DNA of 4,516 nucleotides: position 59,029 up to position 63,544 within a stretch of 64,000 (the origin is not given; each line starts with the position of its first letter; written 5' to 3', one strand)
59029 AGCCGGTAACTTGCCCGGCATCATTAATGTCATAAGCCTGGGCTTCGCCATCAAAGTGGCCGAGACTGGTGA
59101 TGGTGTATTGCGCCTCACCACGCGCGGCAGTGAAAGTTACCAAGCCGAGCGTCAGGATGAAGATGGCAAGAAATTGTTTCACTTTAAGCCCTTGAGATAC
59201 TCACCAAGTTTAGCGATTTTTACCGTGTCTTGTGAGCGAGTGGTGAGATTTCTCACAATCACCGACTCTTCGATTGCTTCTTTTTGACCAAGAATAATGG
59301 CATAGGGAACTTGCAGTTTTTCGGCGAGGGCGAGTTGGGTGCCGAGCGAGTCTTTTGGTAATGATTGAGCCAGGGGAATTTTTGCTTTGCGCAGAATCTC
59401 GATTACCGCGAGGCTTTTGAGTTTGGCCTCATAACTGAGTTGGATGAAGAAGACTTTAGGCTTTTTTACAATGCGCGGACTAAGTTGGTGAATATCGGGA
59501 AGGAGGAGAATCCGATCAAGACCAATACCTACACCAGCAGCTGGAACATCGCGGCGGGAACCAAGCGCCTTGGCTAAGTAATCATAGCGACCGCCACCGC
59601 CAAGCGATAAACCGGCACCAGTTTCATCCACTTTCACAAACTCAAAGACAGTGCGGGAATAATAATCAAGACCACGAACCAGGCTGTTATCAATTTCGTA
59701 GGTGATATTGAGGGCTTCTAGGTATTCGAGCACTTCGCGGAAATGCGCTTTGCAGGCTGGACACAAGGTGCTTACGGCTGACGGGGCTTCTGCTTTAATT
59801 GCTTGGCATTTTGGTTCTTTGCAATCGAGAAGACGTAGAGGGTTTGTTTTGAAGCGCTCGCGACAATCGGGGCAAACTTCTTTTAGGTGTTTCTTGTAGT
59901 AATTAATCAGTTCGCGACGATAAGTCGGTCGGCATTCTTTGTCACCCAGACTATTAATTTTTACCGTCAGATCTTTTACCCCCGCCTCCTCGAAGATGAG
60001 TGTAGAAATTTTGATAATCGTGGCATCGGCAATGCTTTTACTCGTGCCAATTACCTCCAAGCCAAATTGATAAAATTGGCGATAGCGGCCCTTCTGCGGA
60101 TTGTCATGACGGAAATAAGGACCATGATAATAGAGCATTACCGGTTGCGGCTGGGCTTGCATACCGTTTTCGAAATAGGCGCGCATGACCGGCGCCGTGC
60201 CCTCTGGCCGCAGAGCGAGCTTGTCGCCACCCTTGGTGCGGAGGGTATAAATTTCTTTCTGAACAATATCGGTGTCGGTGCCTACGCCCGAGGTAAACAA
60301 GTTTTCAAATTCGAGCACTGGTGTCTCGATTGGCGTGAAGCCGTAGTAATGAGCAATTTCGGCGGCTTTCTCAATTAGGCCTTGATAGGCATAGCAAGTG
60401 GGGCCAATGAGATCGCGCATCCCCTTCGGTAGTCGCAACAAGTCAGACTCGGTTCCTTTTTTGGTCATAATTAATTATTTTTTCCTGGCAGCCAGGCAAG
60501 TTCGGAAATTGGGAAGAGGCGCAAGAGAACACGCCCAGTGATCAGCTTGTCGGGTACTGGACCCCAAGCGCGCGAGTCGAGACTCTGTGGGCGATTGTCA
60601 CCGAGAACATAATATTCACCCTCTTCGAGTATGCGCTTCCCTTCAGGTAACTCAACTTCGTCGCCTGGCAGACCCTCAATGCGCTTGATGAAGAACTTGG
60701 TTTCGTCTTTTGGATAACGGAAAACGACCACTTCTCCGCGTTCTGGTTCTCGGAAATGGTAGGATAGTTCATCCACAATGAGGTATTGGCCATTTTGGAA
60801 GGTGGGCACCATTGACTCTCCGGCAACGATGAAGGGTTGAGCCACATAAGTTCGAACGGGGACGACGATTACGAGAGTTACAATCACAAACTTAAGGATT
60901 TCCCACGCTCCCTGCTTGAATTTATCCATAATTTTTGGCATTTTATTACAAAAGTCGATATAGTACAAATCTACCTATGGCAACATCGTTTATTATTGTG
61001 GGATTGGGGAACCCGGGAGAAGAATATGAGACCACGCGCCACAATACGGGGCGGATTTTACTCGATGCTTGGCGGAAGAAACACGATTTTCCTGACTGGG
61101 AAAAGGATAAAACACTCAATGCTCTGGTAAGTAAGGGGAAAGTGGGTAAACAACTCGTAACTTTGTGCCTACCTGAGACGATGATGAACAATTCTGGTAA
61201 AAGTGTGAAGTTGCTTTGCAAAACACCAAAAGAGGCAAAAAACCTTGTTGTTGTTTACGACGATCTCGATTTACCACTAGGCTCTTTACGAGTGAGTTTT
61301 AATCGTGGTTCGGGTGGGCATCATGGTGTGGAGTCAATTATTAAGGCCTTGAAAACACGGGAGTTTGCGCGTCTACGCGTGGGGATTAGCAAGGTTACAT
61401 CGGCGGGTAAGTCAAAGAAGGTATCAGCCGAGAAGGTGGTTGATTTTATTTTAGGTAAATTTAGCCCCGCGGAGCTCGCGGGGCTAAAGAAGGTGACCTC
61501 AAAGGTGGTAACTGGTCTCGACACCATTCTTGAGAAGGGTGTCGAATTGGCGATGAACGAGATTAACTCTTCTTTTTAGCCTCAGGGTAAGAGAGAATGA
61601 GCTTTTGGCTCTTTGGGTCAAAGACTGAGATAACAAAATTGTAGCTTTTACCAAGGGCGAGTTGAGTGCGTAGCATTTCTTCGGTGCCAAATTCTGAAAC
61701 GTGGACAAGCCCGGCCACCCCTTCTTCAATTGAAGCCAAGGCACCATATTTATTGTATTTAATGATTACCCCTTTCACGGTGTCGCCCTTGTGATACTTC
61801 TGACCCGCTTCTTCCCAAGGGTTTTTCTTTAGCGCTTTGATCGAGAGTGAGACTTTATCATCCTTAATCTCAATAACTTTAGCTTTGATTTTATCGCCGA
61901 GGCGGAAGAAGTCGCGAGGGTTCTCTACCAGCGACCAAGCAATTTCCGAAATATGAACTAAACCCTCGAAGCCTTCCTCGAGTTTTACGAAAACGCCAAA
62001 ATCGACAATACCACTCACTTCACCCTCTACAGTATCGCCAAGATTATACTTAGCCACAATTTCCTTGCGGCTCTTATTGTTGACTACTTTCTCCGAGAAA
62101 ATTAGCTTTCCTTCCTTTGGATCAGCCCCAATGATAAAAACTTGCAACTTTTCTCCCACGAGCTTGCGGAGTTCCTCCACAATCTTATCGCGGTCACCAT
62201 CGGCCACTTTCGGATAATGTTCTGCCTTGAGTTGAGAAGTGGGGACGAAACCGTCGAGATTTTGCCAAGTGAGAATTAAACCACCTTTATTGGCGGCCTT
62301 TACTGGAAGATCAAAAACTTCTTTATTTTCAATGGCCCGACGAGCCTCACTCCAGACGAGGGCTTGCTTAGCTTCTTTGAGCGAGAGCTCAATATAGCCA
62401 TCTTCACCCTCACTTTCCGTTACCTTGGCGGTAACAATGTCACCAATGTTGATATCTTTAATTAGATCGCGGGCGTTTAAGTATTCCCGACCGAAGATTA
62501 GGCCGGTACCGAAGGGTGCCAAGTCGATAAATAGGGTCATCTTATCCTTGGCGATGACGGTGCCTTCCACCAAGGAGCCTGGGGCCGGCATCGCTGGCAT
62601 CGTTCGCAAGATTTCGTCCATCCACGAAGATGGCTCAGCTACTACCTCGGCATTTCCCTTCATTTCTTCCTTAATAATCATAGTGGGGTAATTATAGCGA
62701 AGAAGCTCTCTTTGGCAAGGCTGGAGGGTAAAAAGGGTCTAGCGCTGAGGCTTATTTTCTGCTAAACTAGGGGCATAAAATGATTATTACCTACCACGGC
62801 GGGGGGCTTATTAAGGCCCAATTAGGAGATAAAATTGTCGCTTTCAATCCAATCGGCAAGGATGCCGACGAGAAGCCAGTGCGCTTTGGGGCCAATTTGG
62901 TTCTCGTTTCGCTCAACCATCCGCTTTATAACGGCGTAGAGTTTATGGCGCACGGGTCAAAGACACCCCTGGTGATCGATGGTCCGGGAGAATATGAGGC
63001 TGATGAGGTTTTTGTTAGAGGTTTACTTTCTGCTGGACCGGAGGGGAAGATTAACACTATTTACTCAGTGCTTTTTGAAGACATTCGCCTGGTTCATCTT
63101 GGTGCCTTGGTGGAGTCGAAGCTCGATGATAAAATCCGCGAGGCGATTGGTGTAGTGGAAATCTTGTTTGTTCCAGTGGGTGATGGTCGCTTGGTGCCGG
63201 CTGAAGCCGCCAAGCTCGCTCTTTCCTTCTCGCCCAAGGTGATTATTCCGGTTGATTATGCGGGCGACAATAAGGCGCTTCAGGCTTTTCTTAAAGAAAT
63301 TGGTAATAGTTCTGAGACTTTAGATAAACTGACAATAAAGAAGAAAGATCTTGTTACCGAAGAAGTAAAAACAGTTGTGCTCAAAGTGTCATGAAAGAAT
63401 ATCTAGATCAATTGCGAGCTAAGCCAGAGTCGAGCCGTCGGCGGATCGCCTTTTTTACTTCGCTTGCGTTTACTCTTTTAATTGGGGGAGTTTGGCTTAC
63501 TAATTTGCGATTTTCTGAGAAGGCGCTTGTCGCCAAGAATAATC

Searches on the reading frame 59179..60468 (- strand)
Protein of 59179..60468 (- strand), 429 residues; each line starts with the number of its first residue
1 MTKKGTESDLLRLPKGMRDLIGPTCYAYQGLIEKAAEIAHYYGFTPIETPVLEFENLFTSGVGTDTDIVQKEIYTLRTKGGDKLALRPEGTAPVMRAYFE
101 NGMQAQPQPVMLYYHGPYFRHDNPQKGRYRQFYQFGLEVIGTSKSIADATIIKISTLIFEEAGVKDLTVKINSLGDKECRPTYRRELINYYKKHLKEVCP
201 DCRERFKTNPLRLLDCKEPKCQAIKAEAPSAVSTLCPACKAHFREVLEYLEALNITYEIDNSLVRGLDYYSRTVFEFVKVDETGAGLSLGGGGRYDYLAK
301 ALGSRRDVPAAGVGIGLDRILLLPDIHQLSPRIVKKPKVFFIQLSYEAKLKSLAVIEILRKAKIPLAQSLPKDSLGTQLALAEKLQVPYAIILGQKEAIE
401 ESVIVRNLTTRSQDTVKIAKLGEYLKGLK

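Call 40: search_protein_families(library=pfam, proteins=[window:59179-60468:-], max_evalue=0.001)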
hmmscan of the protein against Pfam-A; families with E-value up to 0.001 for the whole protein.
window:59179-60468:- (429 aa): 3 families
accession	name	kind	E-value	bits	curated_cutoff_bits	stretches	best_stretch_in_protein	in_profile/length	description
PF13393.11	tRNA-synt_His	-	1.4e-38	133.3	25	1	16-320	1-308/308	Histidyl-tRNA synthetase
PF00587.30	tRNA-synt_2b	-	1.5e-11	45.1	29.3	1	74-303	1-146/179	tRNA synthetase class II core domain (G, H, P, S and T)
PF03129.25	HGTP_anticodon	-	2e-11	44.3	21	1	339-426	2-92/94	Anticodon binding domain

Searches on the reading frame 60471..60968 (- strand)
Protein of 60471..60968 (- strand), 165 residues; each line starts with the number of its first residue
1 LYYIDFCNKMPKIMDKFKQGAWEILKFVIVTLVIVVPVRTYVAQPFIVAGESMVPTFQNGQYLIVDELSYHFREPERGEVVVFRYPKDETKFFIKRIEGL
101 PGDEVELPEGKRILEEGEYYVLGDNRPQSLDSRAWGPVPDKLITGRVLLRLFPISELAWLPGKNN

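Call 40: search_protein_families(library=pfam, proteins=[window:60471-60968:-], max_evalue=0.001)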
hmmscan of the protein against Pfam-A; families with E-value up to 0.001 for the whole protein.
window:60471-60968:- (165 aa): 2 families
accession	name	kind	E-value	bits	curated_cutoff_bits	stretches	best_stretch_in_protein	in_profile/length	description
PF10502.14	Peptidase_S26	-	2.5e-39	135.4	22.9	2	22-110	2-90/168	Signal peptidase, peptidase S26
PF00717.28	Peptidase_S24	-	2.6e-07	30.8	23.3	1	48-107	40-91/116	Peptidase S24-like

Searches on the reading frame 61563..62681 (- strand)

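Call 40: search_protein_families(library=pfam, proteins=[window:61563-62681:-], max_evalue=0.001)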
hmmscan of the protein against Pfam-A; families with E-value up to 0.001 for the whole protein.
window:61563-62681:- (372 aa): 3 families
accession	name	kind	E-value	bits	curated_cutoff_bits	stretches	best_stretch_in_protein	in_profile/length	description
PF00575.29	S1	-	2.7e-40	137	22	3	212-282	2-74/74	S1 RNA binding domain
PF23459.1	S1_RRP5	-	4.4e-07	30.8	27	0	297-344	2-51/72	RRP5 S1 domain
PF21543.3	CvfB_2nd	-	6.6e-06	26.4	27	0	260-282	52-75/76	Virulence regulatory factor CvfB, second domain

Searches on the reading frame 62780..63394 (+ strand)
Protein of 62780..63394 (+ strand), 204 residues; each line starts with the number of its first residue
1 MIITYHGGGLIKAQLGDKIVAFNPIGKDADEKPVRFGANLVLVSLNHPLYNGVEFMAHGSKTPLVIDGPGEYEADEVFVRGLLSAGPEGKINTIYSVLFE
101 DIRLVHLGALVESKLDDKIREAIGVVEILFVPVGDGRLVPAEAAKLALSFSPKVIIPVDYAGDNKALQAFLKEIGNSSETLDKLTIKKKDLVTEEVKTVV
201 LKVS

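Call 75: search_protein_families(library=pfam, proteins=[window:62780-63394:+], max_evalue=1)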
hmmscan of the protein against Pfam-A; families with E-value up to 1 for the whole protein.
window:62780-63394:+ (204 aa): 1 family
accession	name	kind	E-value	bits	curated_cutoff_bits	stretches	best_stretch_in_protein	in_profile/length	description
PF13483.12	Lactamase_B_3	-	9.6e-14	52.1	24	1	3-158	2-159/160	Beta-lactamase superfamily domain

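Call 83: find_encoding_contigs(protein=window:62780-63394:+, flank=10000, max_places=1)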
Protein window:62780-63394:+ (204 aa): 5 contigs read that carry it; 1 place shown.
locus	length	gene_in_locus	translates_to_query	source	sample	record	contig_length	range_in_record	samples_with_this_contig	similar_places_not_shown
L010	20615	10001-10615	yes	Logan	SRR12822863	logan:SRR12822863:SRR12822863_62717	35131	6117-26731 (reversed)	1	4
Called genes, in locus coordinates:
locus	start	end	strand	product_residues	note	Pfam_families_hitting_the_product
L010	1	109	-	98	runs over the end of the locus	-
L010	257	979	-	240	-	-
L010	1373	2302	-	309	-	PF00890:FAD_binding_2 (faint), PF01134:GIDA (faint), PF01266:DAO (faint), PF03486:HI0933_like (faint), PF05834:Lycopene_cycl (faint), PF07992:Pyr_redox_2, PF13738:Pyr_redox_3, PF00070:Pyr_redox, +1 more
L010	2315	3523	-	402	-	PF00091:Tubulin, PF12327:FtsZ_C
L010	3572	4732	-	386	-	PF06723:MreB_Mbl (faint), PF11104:PilM_2 (faint), PF25216:Volactin (faint), PF02491:SHS2_FTSA, PF14450:FtsA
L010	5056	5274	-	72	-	-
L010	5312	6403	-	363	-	PF11949:DUF3466 (faint)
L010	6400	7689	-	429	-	PF13393:tRNA-synt_His, PF00587:tRNA-synt_2b, PF03129:HGTP_anticodon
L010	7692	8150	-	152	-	PF10502:Peptidase_S26, PF00717:Peptidase_S24 (weak), PF10502:Peptidase_S26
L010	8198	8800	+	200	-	PF01195:Pept_tRNA_hydro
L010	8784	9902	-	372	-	PF23459:S1_RRP5 (faint), PF21543:CvfB_2nd (faint), PF00575:S1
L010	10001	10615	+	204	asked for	PF13483:Lactamase_B_3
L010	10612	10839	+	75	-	-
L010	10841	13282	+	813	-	PF00521:DNA_topoisoIV, PF03989:DNA_gyraseA_C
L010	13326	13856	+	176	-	PF01135:PCMT (weak), PF01209:Ubie_methyltran, PF01728:FtsJ, PF13847:Methyltransf_31, PF08241:Methyltransf_11, PF08242:Methyltransf_12, PF13649:Methyltransf_25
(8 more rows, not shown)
